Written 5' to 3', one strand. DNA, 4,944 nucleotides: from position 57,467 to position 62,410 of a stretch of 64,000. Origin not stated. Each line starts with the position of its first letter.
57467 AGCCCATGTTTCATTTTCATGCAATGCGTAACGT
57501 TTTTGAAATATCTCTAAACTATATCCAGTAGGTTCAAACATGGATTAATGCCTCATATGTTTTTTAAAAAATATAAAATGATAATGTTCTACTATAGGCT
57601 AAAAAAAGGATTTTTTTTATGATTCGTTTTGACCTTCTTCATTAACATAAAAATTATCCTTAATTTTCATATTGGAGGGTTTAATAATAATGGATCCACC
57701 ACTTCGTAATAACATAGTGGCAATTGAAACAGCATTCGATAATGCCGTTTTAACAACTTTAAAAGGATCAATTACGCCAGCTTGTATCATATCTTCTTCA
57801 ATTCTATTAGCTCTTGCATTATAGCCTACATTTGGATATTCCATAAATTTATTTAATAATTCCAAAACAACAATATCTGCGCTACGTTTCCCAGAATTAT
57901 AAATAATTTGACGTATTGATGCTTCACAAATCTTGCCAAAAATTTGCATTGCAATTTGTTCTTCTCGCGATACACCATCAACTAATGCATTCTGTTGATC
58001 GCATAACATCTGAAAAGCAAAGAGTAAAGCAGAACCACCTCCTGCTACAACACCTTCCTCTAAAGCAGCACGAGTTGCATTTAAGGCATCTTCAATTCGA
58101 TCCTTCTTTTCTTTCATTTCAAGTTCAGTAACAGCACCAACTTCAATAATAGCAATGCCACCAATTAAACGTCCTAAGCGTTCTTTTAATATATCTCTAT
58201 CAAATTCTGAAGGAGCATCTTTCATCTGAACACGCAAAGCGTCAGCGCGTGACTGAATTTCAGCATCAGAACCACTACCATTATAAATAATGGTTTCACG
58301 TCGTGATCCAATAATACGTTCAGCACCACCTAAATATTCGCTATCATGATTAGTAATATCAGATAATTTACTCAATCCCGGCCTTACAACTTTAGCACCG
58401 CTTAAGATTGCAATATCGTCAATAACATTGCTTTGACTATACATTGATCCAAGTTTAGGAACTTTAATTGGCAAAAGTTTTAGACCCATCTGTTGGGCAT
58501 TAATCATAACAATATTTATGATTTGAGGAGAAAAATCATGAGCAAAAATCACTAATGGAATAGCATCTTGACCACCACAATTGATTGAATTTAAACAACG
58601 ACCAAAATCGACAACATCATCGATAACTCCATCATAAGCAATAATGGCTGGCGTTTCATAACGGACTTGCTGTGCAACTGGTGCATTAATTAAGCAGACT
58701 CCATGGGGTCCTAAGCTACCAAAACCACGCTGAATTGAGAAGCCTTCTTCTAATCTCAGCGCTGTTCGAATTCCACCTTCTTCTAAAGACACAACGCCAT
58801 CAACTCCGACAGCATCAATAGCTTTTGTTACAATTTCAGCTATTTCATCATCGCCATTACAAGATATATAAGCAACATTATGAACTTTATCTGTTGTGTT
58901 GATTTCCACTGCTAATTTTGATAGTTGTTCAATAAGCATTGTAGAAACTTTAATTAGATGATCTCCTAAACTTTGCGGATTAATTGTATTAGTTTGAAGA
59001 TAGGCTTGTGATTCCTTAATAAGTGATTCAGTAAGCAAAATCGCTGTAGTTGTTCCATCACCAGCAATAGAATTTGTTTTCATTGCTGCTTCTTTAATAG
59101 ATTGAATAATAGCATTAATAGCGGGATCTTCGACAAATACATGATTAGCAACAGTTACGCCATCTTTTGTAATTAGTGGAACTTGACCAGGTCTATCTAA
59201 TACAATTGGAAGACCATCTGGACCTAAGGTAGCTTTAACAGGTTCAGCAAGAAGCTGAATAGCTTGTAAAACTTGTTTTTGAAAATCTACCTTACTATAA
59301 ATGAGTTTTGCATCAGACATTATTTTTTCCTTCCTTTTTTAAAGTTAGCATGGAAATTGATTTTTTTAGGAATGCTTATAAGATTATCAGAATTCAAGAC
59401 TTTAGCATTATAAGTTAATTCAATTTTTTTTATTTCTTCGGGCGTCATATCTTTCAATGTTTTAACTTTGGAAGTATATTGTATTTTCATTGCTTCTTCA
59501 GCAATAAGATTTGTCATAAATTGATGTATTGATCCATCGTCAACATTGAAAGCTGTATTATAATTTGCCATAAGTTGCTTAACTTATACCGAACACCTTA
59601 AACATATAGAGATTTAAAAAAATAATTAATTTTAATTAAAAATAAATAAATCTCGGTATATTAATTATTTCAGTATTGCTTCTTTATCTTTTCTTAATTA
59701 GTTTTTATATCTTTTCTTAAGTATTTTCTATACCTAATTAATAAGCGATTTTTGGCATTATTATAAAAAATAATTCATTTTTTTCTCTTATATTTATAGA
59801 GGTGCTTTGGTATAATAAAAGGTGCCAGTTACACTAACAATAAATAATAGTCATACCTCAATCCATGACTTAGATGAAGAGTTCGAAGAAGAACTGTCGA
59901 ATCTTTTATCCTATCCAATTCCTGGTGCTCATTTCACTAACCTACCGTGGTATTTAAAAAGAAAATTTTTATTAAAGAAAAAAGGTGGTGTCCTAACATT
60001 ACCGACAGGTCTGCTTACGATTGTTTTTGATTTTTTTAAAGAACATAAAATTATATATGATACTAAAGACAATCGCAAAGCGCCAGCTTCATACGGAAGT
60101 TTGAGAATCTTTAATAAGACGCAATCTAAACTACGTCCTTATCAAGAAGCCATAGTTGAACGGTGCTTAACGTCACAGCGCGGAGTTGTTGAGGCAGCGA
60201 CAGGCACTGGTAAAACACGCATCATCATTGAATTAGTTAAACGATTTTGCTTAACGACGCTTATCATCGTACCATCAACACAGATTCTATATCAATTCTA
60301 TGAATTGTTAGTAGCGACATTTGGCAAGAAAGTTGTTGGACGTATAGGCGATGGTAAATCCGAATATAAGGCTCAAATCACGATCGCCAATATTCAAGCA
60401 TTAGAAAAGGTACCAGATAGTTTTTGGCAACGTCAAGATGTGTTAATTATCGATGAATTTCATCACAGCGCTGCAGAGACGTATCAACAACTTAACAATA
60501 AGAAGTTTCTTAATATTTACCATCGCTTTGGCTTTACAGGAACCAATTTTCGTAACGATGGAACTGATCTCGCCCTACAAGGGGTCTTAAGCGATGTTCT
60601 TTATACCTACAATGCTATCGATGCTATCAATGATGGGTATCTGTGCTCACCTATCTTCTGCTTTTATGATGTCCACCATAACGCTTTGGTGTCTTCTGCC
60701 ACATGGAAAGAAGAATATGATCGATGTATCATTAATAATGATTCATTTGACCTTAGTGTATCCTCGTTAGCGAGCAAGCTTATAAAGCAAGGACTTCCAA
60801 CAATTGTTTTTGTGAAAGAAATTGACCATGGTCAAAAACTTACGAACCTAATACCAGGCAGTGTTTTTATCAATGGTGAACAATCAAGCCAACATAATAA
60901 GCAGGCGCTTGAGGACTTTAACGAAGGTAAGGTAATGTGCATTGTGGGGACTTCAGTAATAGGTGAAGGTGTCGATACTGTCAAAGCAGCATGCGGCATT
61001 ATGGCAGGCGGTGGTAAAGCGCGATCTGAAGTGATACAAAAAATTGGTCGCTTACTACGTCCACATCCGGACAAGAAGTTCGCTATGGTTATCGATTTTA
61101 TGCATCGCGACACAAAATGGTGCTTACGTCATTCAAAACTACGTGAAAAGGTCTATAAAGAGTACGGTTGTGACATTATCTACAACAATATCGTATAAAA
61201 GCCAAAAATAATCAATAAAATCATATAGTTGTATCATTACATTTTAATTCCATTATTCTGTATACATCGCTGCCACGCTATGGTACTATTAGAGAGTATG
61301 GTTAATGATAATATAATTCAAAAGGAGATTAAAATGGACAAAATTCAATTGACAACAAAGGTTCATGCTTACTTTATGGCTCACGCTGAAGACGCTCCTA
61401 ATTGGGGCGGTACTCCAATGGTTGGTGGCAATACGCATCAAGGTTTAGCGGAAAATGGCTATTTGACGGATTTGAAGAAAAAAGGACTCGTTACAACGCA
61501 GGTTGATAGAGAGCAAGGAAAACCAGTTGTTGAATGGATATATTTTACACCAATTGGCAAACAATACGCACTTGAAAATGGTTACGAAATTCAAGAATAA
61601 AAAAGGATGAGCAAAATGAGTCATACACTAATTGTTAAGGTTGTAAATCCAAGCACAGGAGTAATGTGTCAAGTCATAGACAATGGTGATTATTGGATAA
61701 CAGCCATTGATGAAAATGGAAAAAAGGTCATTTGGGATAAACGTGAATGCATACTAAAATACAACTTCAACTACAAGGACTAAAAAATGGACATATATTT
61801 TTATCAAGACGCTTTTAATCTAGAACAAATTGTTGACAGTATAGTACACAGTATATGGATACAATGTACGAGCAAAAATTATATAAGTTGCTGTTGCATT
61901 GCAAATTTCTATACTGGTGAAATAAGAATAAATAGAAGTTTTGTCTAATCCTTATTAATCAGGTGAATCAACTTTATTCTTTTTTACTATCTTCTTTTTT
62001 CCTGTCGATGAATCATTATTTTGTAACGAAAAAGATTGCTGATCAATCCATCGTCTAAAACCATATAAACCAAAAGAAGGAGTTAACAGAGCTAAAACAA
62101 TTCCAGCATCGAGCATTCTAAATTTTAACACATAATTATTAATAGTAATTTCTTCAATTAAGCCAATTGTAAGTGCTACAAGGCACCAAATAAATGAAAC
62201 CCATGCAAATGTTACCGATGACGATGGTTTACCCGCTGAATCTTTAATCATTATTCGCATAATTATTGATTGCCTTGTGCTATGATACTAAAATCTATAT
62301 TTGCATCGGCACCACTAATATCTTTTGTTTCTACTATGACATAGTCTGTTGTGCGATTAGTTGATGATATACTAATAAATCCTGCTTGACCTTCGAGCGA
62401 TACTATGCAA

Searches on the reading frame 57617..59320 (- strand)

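Call 64: search_protein_families(library=phrogs, proteins=[window:57617-59320:-], max_evalue=0.00001)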
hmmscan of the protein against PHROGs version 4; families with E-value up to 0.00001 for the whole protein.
window:57617-59320:- (567 aa): 1 family
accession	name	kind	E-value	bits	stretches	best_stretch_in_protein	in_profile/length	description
phrog_5725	-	other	5.1e-109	366.3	1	4-548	4-535/540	chaperonin groEL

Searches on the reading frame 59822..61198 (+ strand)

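Call 64: search_protein_families(library=phrogs, proteins=[window:59822-61198:+], max_evalue=0.00001)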
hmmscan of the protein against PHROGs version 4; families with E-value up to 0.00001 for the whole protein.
window:59822-61198:+ (458 aa): 5 families
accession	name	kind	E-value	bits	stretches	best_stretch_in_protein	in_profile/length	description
phrog_16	-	DNA, RNA and nucleotide metabolism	1.9e-72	245.8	1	100-443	269-615/986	DNA helicase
phrog_9690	-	DNA, RNA and nucleotide metabolism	3.2e-39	135.8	1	180-452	16-299/306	DNA helicase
phrog_16259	-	DNA, RNA and nucleotide metabolism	9.1e-24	85.3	1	4-257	5-276/330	DNA helicase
phrog_62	-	DNA, RNA and nucleotide metabolism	1.2e-18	67.1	1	102-250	695-857/1881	DNA helicase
phrog_3830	-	unknown function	5.4e-07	29.2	1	190-272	376-466/1032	-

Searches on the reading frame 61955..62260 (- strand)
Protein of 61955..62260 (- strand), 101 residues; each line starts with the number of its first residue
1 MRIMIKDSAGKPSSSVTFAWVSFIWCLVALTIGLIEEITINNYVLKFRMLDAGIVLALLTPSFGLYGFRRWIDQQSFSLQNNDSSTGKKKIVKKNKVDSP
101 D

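Call 111: find_encoding_contigs(protein=window:61955-62260:-, flank=10000, max_places=2)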
Protein window:61955-62260:- (101 aa): 3 contigs read that carry it; 1 place shown.
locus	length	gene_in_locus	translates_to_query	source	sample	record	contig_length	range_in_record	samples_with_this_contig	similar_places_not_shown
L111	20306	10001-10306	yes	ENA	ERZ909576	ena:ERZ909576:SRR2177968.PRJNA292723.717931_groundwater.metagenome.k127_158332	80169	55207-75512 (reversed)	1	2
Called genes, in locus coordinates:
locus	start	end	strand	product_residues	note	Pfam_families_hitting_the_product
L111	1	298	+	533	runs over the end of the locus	-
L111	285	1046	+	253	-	-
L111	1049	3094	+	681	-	PF23980:Phage_tail_tube_init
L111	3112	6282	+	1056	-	PF04865:Baseplate_J, PF26079:Baseplate_J_C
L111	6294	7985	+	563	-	-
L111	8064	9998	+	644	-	-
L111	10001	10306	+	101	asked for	-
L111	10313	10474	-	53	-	-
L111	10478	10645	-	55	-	-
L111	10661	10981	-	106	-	-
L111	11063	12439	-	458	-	PF04851:ResIII, PF00270:DEAD, PF18766:SWI2_SNF2 (weak), PF13401:AAA_22 (weak), PF00271:Helicase_C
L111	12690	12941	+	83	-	-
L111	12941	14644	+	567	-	PF00118:Cpn60_TCP1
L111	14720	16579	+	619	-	PF00317:Ribonuc_red_lgN, PF02867:Ribonuc_red_lgC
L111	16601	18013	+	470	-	PF03796:DnaB_C, PF06745:ATPase (weak)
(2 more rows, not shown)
